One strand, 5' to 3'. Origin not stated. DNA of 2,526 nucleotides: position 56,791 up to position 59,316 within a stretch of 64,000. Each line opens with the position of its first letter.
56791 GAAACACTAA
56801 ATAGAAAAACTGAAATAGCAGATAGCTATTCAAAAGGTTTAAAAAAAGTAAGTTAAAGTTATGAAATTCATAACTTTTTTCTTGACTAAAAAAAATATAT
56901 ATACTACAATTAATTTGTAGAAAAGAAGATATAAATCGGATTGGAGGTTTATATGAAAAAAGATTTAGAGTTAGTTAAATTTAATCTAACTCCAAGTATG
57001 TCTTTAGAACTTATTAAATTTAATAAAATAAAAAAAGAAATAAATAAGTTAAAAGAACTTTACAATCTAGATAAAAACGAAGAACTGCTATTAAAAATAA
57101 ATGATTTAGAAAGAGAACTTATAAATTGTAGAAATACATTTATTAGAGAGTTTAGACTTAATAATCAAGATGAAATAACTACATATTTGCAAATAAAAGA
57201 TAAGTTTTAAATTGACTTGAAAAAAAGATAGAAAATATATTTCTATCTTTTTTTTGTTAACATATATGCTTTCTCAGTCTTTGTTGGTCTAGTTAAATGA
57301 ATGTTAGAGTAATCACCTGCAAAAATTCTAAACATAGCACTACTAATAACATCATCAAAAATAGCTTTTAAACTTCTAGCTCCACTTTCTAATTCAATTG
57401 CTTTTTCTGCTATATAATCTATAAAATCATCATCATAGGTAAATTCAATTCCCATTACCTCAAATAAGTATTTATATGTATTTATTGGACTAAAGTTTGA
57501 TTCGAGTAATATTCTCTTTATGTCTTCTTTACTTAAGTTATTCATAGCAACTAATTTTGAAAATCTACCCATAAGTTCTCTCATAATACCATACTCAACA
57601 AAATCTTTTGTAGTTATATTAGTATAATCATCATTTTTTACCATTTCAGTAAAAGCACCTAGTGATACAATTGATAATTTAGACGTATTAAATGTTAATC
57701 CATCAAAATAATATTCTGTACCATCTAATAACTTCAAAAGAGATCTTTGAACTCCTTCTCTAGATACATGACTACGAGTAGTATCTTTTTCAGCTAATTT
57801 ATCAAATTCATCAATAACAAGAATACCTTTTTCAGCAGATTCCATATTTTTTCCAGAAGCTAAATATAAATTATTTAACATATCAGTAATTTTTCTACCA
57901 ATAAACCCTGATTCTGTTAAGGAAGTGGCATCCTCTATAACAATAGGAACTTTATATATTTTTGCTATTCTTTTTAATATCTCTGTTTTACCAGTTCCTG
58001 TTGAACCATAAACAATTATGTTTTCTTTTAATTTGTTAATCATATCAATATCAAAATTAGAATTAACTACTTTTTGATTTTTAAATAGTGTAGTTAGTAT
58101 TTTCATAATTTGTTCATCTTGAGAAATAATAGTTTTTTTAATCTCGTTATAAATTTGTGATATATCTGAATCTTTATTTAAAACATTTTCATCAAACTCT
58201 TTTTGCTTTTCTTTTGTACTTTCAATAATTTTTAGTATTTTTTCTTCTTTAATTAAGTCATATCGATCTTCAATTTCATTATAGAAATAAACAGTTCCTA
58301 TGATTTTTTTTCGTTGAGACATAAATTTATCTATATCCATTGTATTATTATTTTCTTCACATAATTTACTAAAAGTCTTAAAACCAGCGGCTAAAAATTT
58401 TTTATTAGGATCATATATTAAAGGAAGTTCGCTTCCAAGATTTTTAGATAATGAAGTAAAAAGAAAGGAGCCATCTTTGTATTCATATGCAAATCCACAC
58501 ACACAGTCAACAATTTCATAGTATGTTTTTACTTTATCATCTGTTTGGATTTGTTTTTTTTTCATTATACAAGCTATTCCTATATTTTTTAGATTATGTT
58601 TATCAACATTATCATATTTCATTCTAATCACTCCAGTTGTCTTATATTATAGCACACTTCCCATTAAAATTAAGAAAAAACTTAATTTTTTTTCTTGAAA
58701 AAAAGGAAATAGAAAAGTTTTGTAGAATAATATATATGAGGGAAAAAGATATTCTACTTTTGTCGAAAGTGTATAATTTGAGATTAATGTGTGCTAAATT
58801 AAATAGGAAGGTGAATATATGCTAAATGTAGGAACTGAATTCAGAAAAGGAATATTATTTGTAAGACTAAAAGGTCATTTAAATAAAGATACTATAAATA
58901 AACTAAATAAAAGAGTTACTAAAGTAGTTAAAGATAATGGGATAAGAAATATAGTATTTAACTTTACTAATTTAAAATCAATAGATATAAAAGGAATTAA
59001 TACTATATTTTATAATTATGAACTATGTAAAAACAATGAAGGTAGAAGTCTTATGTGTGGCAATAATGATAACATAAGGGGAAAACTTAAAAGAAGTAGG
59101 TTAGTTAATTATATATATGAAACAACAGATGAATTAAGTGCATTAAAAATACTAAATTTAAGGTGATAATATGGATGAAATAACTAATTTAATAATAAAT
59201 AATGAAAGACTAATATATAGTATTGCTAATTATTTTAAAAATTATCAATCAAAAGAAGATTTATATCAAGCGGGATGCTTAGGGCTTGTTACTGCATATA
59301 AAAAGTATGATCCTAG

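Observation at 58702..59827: Rewired sigma-F switch: spoIIAA-sigF without spoIIAB, and SpoIIAA without its phospho-serine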

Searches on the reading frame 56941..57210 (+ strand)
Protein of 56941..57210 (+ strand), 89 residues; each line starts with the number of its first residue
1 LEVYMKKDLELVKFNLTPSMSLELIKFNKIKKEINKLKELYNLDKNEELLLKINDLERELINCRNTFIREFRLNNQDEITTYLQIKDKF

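Call 3: search_protein_families(library=pfam, proteins=[window:56941-57210:+], max_evalue=0.01)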
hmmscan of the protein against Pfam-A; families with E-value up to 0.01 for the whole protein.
window:56941-57210:+ (89 aa): 1 family
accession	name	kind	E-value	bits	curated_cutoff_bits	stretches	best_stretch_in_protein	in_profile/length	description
PF22329.2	Nro1_C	-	0.0054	17.2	27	1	29-63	69-103/142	Negative regulator of ofd1, C-terminal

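Call 59: search_protein_families(library=padloc, proteins=[window:56941-57210:+], max_evalue=0.001)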
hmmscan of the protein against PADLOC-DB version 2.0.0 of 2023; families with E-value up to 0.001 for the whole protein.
window:56941-57210:+ (89 aa): 0 families

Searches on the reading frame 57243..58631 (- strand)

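Call 3: search_protein_families(library=pfam, proteins=[window:57243-58631:-], max_evalue=0.01)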
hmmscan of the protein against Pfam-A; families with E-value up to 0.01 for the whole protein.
window:57243-58631:- (462 aa): 12 families
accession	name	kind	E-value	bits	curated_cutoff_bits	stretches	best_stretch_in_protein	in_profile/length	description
PF07724.20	AAA_2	-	1.8e-13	51.3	27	1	203-358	4-164/166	AAA domain (Cdc48 subfamily)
PF00004.35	AAA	-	6.4e-13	49.7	21.2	1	205-307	1-97/131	ATPase family associated with various cellular activities (AAA)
PF00493.29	MCM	-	3e-10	40.1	23.3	1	152-286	10-140/224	MCM P-loop domain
PF10431.15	ClpB_D2-small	-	3.7e-07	30.5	21.9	1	366-435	1-66/81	C-terminal, D2-small domain, of ClpB protein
PF07728.20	AAA_5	-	3.8e-05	24.1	22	1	204-285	1-83/139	AAA domain (dynein-related subfamily)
PF13401.12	AAA_22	-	0.00017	22.4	27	1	202-282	5-97/130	AAA domain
PF13521.12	AAA_28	-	0.0021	18.7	27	1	205-243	2-40/164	AAA domain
PF05729.18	NACHT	-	0.0048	17.2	26.7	0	205-303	3-115/167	NACHT domain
PF05621.17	TniB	-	0.0049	16.8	22.4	0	202-226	34-59/189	Bacterial TniB protein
PF00270.35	DEAD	-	0.0062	16.7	26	0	200-218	10-30/167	DEAD/DEAH box helicase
PF05970.20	PIF1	-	0.0073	16.3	25.9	0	182-228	2-48/223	PIF1-like helicase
PF13245.12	AAA_19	-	0.0093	16.6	25.1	0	203-227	12-36/134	AAA domain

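Call 4: search_protein_families(library=ncbifam, proteins=[window:57243-58631:-], max_evalue=0.01)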
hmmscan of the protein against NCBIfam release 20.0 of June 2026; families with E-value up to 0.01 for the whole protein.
window:57243-58631:- (462 aa): 15 families
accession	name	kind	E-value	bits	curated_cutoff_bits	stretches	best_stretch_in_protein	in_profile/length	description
NF003745.1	PRK05342.1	equivalog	1.7e-55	188.6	359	2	132-306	37-216/418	ATP-dependent Clp protease ATP-binding subunit ClpX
TIGR00382.1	clpX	equivalog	2.9e-47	161.6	370.75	2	115-305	31-223/414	ATP-dependent protease ATP-binding subunit ClpX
TIGR00390.1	hslU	equivalog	4.7e-36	124.7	362.45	2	266-447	246-419/441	ATP-dependent protease ATPase subunit HslU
TIGR02639.1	ClpA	equivalog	1.2e-10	40.3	993.15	2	126-242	419-527/734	ATP-dependent Clp protease ATP-binding subunit ClpA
NF042959.1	IteA_antiphage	equivalog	1.2e-05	24.7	510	1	199-282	122-198/367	anti-phage ATPase IteA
NF003069.1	PRK03992.1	subfamily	1.9e-05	24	500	1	204-303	167-260/379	proteasome-activating nucleotidase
TIGR01242.2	TIGR01242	subfamily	6.2e-05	22.1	500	1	204-304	150-244/362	proteasome-activating nucleotidase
NF047747.1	PrtsmActNtasePan2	equivalog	8e-05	22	700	1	204-305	187-282/397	proteasome-activating nucleotidase Pan2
TIGR03345.1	VI_ClpV1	equivalog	0.00013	20.4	884.95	1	353-432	755-830/852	type VI secretion system ATPase TssH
NF047748.1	PrtsmActNtasePan1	equivalog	0.00015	20.9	750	1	203-305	183-279/405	proteasome-activating nucleotidase Pan1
NF040949.1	minchrom_main_MCM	domain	0.00017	20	940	1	126-288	252-409/682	minichromosome maintenance protein MCM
TIGR02928.1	TIGR02928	subfamily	0.00055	18.9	181.3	1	199-224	37-62/366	orc1/cdc6 family replication initiation protein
NF003229.0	PRK04195.1-5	equivalog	0.0006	18.6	280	1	200-283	42-119/413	replication factor C large subunit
NF033606.1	heat_AAA_ClpK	exception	0.00098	17.1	1900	1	349-437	799-883/949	heat shock survival AAA family ATPase ClpK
TIGR03922.1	T7SS_EccA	equivalog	0.0034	16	466.65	1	204-296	314-405/557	type VII secretion AAA-ATPase EccA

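Call 59: search_protein_families(library=padloc, proteins=[window:57243-58631:-], max_evalue=0.001)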
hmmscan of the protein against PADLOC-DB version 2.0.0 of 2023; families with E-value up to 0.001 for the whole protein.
window:57243-58631:- (462 aa): 6 families
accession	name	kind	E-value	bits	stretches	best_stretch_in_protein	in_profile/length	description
PDLC03838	DolB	-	2.5e-09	34.9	1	101-280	77-242/375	-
PDLC02195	IetA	-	1.2e-07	29.4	1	201-281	136-209/395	-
PDLC02196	IetA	-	1.9e-06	25.6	1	147-282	71-195/374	-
PDLC02335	AbiLi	-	3.7e-05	20.9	1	151-224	24-98/326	AbiLi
PDLC00914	TRIP13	-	0.00018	19.1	1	195-288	64-165/302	TRIP13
PDLC04140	mad8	-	0.00042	17.9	0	200-224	25-49/314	mads_8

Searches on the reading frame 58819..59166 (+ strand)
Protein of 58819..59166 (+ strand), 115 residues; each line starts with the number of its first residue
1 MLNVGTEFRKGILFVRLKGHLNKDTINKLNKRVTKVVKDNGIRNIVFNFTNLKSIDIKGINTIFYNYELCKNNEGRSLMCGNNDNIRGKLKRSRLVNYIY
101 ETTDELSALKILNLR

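Call 3: search_protein_families(library=pfam, proteins=[window:58819-59166:+], max_evalue=0.01)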
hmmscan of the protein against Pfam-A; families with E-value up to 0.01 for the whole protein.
window:58819-59166:+ (115 aa): 1 family
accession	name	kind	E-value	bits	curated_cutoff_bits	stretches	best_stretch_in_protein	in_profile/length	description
PF01740.26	STAS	-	4.8e-14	52.4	22.6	1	6-103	4-103/106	STAS domain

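Call 4: search_protein_families(library=ncbifam, proteins=[window:58819-59166:+], max_evalue=0.01)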
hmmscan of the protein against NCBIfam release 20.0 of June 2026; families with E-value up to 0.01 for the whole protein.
window:58819-59166:+ (115 aa): 3 families
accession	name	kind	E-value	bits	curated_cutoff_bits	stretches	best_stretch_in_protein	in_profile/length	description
TIGR02886.1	spore_II_AA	equivalog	1.1e-13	51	114.75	1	7-108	4-105/106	anti-sigma F factor antagonist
TIGR00377.1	ant_ant_sig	superfamily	1e-12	47.9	53.45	1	2-99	3-100/108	anti-sigma factor antagonist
NF052652.1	YtvA_fam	equivalog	0.0055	16.3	250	1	9-69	142-202/243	YtvA family blue-light photoreceptor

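Call 47: search_solved_structures(query=window:58819-59163:+, max_evalue=0.01, show_alignments=3)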
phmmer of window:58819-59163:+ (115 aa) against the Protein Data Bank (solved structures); distinct sequences matched with E-value up to 0.01: 5.
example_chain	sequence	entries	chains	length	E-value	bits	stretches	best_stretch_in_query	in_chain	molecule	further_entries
1tid_B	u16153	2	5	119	4.5e-12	49.2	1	4-113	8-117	Anti-sigma F factor antagonist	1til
1th8_B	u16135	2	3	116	5.8e-12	48.9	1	4-113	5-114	Anti-sigma F factor antagonist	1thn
1auz_A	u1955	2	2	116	1.1e-08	38.3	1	4-109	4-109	SPOIIAA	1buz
1h4y_A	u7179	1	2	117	0.00045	23.5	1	12-107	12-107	ANTI-SIGMA F FACTOR ANTAGONIST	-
1h4x_A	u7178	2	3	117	0.00085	22.6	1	12-107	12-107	ANTI-SIGMA F FACTOR ANTAGONIST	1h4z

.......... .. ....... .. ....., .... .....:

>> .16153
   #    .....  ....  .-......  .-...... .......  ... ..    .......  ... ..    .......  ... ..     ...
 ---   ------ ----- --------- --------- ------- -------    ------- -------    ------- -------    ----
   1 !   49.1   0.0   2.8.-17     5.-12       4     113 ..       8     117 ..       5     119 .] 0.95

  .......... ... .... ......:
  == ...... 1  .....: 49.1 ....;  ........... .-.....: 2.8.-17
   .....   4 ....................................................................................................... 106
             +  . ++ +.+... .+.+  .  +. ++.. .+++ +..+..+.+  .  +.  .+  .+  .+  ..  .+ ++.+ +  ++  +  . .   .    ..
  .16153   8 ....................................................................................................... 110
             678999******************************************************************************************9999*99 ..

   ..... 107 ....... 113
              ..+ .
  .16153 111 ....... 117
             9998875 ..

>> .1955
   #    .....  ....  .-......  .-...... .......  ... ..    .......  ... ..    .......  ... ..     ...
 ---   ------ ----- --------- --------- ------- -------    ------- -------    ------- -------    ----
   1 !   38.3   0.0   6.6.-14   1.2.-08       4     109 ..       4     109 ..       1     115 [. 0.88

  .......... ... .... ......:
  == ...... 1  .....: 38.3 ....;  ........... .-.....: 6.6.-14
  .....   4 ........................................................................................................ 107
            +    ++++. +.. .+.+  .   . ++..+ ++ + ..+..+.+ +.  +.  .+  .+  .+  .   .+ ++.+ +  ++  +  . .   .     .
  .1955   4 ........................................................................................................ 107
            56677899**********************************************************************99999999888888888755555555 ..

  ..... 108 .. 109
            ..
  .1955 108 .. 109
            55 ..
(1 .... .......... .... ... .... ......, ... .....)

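Call 49: find_homologous_proteins(query=window:58819-59163:+, max_evalue=0.00001)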
Query window:58819-59163:+ (115 aa): 303 proteins with E <= 0.00001 among 315 candidates; the best 120 are listed.
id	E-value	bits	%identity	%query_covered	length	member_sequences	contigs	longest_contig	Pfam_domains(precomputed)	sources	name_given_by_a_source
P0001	1.3e-63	230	94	100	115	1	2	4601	PF01740.27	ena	-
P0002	3.4e-63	228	95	100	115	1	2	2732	PF01740.27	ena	-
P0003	8.4e-63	227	92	100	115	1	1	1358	PF01740.27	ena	-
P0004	1.1e-62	227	92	100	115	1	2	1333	PF01740.27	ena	-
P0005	1.3e-62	226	93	100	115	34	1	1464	PF01740.27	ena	-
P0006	7.6e-62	224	91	100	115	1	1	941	PF01740.27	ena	-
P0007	9.1e-62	224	93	100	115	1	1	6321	PF01740.27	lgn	-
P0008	1.5e-61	223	91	100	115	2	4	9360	PF01740.27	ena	-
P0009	1.9e-61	223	93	99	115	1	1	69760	PF01740.27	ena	-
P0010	2.2e-61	222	90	100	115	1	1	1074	PF01740.27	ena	-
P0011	2.8e-61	222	93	100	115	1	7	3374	PF01740.27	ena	-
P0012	3.2e-61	222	91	100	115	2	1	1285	PF01740.27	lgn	-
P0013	3.6e-61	222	92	100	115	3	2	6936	PF01740.27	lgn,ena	-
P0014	3.8e-61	222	92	100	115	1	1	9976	PF01740.27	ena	-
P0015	4.0e-61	222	90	100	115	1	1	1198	PF01740.27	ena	-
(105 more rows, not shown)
